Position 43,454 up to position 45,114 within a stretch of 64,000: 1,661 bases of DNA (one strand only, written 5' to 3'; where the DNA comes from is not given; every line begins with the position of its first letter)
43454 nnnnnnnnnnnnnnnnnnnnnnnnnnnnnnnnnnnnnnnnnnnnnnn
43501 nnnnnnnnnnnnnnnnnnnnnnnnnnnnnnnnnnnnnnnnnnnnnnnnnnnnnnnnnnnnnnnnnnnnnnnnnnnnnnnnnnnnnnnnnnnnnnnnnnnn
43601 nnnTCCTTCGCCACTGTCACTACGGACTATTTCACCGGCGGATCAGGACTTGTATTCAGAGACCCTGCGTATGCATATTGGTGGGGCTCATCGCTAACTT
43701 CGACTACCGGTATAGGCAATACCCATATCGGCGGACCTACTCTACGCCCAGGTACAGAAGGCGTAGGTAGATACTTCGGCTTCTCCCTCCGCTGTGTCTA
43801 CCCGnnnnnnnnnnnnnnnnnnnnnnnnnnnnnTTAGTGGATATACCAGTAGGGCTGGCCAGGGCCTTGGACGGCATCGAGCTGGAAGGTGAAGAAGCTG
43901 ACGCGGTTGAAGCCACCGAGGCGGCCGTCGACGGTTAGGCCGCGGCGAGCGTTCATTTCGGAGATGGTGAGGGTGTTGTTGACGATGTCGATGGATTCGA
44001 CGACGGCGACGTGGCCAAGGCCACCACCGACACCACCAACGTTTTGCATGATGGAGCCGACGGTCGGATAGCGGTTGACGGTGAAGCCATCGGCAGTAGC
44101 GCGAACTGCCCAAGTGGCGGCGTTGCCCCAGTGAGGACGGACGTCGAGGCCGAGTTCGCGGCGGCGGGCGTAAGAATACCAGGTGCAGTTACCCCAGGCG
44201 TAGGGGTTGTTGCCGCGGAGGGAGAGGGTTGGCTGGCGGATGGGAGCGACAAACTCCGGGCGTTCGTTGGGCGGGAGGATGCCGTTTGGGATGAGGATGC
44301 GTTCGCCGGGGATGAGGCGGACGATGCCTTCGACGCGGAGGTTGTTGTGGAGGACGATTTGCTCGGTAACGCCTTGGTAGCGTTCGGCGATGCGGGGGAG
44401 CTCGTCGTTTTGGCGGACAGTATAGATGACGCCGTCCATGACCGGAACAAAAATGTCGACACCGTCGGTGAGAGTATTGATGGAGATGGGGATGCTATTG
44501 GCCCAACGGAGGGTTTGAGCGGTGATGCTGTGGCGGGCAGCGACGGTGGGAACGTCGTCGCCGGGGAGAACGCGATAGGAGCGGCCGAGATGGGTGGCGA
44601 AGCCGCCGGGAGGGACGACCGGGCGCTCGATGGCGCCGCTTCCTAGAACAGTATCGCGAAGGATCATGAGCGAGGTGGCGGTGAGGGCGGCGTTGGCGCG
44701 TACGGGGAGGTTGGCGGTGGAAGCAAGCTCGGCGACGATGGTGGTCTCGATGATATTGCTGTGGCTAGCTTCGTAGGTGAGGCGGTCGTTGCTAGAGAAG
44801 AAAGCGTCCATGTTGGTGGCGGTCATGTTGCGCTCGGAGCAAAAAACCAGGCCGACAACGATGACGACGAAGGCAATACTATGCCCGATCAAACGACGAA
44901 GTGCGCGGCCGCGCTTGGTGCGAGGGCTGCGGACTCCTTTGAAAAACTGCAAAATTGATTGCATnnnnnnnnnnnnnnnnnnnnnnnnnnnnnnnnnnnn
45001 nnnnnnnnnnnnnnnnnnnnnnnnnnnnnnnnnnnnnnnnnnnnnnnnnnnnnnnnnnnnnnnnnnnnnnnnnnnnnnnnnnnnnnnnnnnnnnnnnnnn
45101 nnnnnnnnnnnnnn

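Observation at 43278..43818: All 20 full-length arms preserve one reading frame and show synonymous drift, so these repeats are under protein-level selection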

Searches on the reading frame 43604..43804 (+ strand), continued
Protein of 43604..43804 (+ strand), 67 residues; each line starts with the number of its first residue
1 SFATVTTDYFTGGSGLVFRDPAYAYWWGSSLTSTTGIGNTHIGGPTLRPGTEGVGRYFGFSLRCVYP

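Call 89: search_protein_families(library=ncbifam, proteins=[P0050, P0037, window:43607-43804:+], max_evalue=0.1)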
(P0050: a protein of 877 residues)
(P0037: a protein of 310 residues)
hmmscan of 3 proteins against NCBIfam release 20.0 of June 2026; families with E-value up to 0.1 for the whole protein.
P0050 (877 aa): 1 family
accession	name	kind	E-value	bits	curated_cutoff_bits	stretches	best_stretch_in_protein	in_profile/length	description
TIGR02145.1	Fib_succ_major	domain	0.065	13.9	41.65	0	639-726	49-70/176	FISUMP domain-containing protein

P0037 (310 aa): 1 family
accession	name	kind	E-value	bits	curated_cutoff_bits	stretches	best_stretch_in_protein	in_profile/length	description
TIGR02145.1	Fib_succ_major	domain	4.5e-13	50.3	41.65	2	145-308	59-174/176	FISUMP domain-containing protein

window:43607-43804:+ (66 aa): 0 families

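Call 92: search_solved_structures(query=A6, max_evalue=1, show_alignments=2)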
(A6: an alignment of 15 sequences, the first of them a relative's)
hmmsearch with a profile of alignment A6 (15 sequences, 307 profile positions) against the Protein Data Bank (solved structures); distinct sequences matched with E-value up to 1: 0.

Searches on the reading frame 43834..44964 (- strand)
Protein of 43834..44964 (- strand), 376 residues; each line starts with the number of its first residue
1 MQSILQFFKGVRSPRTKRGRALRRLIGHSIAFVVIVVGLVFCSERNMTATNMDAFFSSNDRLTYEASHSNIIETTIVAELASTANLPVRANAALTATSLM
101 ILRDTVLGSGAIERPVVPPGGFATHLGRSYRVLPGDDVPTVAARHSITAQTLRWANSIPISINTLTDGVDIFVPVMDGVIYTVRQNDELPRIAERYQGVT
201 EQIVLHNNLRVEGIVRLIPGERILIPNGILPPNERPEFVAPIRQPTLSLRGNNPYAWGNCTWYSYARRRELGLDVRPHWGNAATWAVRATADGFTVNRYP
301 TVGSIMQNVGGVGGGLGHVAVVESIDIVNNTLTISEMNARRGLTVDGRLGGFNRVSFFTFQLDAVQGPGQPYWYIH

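Call 10: find_encoding_contigs(protein=window:43834-44964:-, flank=10000, max_places=10)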
Protein window:43834-44964:- (376 aa): 1 contig read that carries it; 1 place shown.
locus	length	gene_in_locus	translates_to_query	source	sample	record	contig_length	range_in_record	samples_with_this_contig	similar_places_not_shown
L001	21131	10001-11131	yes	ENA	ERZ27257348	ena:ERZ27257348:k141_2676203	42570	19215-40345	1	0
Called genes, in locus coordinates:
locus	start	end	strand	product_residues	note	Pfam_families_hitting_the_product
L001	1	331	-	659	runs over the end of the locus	PF09587:PGA_cap, PF13354:Beta-lactamase2 (weak)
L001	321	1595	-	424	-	PF01018:GTP1_OBG, PF01926:MMR_HSR1, PF02421:FeoB_N, PF09269:DUF1967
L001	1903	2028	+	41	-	-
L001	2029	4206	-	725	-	PF00580:UvrD-helicase, PF13245:AAA_19, PF01443:Viral_helicase1 (faint), PF13361:UvrD_C, PF13538:UvrD_C_2 (faint)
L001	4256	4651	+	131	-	PF01741:MscL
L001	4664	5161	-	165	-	-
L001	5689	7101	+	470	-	PF02541:Ppx-GppA (faint), PF11104:PilM_2 (weak), PF06277:EutA (weak), PF06723:MreB_Mbl (weak), PF14450:FtsA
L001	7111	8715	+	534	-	-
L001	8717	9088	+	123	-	PF03652:RuvX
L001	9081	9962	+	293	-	PF02618:YceG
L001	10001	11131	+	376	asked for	PF01476:LysM (faint), PF05257:CHAP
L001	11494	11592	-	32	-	-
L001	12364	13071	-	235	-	PF01386:Ribosomal_L25p, PF14693:Ribosomal_TL5_C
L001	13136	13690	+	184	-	PF01765:RRF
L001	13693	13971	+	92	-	-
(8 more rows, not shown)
